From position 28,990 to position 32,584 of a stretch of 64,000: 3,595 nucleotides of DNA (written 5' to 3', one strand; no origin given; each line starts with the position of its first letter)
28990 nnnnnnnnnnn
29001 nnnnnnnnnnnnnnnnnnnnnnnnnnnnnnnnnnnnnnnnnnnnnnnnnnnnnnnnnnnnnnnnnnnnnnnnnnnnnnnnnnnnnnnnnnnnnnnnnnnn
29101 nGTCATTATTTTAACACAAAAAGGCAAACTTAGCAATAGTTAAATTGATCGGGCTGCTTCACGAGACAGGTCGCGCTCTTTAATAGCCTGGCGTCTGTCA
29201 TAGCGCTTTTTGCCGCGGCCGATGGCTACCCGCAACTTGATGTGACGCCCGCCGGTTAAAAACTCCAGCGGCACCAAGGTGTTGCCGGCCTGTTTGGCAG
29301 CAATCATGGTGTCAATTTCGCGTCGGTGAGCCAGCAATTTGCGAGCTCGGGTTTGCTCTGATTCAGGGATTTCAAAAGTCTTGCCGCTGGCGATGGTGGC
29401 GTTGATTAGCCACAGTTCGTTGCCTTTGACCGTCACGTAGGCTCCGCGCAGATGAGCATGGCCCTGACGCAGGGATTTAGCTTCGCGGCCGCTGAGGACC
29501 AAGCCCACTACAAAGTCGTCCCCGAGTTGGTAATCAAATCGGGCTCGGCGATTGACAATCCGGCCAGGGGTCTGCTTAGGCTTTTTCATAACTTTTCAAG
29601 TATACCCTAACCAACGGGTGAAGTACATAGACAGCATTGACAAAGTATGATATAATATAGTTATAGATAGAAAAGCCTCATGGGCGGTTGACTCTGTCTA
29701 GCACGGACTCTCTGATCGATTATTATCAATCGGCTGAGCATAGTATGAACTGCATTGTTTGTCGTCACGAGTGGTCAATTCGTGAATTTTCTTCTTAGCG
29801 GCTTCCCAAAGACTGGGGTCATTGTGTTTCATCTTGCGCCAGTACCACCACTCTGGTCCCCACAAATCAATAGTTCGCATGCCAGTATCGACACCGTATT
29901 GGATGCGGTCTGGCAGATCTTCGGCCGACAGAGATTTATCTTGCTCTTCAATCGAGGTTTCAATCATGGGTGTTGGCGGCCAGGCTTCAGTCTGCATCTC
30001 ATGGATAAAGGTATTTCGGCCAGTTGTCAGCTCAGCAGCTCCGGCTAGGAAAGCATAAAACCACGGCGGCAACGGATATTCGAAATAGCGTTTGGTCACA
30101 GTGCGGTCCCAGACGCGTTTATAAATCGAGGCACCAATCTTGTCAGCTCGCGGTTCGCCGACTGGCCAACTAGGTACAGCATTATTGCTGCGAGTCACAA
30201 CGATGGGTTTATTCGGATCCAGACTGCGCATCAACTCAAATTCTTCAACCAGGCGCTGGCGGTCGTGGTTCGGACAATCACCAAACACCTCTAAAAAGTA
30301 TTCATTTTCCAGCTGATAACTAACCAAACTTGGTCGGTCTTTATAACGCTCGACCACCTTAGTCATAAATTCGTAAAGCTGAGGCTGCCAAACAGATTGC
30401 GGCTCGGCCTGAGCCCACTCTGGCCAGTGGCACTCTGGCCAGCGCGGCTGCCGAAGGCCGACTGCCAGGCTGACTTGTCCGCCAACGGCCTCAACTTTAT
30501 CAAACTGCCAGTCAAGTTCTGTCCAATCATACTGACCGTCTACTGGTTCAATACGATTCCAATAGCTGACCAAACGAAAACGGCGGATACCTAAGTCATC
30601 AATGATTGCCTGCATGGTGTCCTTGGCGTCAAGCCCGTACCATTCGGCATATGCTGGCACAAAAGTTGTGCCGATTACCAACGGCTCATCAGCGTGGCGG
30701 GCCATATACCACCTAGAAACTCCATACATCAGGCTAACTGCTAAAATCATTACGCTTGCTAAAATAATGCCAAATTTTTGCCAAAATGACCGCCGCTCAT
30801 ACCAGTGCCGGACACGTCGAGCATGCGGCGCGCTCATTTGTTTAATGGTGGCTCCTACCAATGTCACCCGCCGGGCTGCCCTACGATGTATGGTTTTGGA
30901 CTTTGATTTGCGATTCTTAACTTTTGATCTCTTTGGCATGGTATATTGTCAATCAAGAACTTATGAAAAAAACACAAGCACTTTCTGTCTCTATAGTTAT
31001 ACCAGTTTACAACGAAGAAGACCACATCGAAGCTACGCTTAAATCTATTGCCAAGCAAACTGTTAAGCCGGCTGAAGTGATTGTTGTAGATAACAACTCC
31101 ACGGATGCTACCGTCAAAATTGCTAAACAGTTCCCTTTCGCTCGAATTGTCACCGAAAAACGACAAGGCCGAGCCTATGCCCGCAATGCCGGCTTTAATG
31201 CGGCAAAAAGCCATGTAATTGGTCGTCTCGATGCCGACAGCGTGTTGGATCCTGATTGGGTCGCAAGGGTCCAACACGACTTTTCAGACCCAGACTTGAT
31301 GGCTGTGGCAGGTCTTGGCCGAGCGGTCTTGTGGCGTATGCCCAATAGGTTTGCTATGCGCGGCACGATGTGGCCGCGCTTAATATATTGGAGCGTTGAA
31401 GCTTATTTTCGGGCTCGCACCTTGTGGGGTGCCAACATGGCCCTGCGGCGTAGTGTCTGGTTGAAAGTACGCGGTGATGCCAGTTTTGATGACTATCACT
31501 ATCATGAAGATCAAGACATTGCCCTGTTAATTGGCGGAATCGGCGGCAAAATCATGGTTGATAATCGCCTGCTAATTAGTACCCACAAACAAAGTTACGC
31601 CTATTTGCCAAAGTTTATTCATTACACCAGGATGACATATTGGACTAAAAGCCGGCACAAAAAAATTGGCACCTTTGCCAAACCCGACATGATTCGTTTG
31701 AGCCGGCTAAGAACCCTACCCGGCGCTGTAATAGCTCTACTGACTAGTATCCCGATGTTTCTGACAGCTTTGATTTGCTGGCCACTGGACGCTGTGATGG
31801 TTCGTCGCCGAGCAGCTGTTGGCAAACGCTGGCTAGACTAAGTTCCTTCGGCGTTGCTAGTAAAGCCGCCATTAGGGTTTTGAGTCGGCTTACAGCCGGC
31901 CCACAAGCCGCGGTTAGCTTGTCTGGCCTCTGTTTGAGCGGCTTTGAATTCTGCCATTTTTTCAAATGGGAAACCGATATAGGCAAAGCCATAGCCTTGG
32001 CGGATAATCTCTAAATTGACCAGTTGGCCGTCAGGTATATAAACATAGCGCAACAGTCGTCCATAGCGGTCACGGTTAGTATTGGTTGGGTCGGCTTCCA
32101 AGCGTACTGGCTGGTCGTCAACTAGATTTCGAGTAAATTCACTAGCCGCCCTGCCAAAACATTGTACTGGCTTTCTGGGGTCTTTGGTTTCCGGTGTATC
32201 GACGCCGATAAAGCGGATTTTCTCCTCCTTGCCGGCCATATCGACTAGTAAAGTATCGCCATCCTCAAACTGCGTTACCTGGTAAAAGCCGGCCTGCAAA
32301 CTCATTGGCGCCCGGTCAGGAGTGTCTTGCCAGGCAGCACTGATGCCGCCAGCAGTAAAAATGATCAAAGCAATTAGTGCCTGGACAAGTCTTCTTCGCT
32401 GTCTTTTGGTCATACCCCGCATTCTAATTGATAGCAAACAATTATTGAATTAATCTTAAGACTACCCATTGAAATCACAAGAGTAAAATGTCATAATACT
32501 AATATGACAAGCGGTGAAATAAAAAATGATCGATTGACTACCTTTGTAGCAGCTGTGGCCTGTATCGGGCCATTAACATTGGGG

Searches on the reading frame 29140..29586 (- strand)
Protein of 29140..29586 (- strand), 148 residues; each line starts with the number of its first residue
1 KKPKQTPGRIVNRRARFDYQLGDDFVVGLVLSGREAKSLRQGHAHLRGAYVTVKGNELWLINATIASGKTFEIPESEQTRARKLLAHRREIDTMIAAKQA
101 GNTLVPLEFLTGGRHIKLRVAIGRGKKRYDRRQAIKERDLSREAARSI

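Call 82: search_protein_families(library=pfam, proteins=[window:29140-29586:-], max_evalue=0.001)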
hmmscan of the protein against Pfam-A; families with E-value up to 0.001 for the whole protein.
window:29140-29586:- (148 aa): 1 family
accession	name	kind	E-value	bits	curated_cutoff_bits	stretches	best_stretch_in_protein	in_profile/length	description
PF01668.23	SmpB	-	5.3e-41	140.3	27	1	11-147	3-140/143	SmpB protein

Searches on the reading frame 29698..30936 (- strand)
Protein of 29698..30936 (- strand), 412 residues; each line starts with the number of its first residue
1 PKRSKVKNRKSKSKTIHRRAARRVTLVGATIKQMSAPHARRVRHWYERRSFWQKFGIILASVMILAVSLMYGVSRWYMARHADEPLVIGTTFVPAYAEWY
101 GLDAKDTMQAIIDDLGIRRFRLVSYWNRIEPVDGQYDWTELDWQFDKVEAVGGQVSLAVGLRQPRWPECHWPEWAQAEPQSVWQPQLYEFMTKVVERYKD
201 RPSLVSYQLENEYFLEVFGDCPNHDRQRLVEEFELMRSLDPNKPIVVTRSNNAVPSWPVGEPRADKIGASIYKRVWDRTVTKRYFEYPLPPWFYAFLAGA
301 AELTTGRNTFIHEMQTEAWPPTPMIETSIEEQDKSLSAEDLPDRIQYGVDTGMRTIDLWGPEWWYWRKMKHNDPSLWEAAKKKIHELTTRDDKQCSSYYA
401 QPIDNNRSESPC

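Call 82: search_protein_families(library=pfam, proteins=[window:29698-30936:-], max_evalue=0.001)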
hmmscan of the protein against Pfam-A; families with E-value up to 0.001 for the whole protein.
window:29698-30936:- (412 aa): 1 family
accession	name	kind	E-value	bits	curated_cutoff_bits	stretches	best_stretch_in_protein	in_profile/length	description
PF02449.21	Glyco_hydro_42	-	2.2e-10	40.9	21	1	115-221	22-145/376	Beta-galactosidase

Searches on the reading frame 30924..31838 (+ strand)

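Call 82: search_protein_families(library=pfam, proteins=[window:30924-31838:+], max_evalue=0.001)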
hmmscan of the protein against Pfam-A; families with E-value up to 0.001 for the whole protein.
window:30924-31838:+ (305 aa): 5 families
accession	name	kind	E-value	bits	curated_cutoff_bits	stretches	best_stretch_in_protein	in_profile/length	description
PF00535.33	Glycos_transf_2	-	6.1e-31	108.1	23.3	1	23-130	1-113/168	Glycosyl transferase family 2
PF13641.12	Glyco_tranf_2_3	-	3.5e-14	53.8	27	1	22-196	3-187/230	Glycosyltransferase like family 2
PF10111.15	Glyco_tranf_2_2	-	1.5e-09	38.2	27.3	1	23-115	1-101/276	Glycosyltransferase like family 2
PF13632.12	Glyco_trans_2_3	-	1.4e-05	25.5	27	1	102-203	5-106/198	Glycosyl transferase family group 2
PF13506.12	Glyco_transf_21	-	0.00057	19.8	21.7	1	88-240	23-172/174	Glycosyl transferase family 21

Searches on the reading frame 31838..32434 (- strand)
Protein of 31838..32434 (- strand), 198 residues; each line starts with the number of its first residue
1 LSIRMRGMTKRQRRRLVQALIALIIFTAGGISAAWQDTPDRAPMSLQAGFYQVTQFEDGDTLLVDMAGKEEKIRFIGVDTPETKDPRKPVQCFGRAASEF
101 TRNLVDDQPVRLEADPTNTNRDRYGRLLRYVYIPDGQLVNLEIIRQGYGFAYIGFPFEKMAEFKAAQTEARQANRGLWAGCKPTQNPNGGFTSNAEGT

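Call 82: search_protein_families(library=pfam, proteins=[window:31838-32434:-], max_evalue=0.001)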
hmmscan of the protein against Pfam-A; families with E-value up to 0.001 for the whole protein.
window:31838-32434:- (198 aa): 1 family
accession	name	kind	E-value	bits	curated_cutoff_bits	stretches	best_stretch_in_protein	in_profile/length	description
PF00565.23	SNase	-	5.5e-24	85.1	21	1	72-179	1-106/107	Staphylococcal nuclease homologue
